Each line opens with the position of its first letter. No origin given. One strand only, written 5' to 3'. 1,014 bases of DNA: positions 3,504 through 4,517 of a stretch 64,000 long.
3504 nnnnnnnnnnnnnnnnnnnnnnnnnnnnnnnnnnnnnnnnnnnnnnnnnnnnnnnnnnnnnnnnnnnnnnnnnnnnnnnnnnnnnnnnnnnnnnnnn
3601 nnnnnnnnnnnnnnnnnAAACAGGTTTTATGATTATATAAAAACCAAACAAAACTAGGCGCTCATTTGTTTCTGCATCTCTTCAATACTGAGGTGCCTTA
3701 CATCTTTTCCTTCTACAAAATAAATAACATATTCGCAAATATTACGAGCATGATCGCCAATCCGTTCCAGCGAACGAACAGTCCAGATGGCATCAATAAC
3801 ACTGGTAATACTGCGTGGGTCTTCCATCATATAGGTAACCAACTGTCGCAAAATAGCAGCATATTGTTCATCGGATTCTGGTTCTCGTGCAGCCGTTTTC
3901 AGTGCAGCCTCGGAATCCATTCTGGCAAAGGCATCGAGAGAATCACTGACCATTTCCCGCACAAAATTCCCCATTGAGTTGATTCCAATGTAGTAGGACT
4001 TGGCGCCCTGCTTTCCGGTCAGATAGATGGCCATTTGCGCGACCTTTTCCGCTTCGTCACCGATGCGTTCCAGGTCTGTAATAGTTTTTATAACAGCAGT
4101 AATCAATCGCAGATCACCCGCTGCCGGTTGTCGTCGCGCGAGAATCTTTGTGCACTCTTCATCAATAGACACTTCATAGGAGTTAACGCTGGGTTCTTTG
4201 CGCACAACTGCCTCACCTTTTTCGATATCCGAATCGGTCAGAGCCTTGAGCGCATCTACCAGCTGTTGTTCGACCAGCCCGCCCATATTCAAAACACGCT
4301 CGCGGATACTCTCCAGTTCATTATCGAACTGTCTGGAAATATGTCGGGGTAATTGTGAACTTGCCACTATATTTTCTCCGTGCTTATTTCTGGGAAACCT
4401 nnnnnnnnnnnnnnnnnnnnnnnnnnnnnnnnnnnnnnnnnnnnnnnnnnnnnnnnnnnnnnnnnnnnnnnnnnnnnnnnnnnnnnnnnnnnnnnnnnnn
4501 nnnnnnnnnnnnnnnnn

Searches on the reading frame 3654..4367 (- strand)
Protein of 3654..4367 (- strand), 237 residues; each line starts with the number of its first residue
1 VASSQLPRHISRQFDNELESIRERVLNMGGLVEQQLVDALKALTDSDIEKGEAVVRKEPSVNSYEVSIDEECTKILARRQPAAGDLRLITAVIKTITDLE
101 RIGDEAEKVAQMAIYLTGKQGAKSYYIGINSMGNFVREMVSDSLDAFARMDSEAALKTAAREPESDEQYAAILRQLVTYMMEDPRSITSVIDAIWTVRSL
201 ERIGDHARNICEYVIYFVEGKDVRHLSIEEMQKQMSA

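Call 18: search_protein_families(library=pfam, proteins=[window:3654-4367:-])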
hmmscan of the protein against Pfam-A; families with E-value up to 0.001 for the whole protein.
window:3654-4367:- (237 aa): 1 family
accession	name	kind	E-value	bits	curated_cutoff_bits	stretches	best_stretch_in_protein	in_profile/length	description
PF01895.24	PhoU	-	2e-43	147.1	23.5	2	129-214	1-89/89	PhoU domain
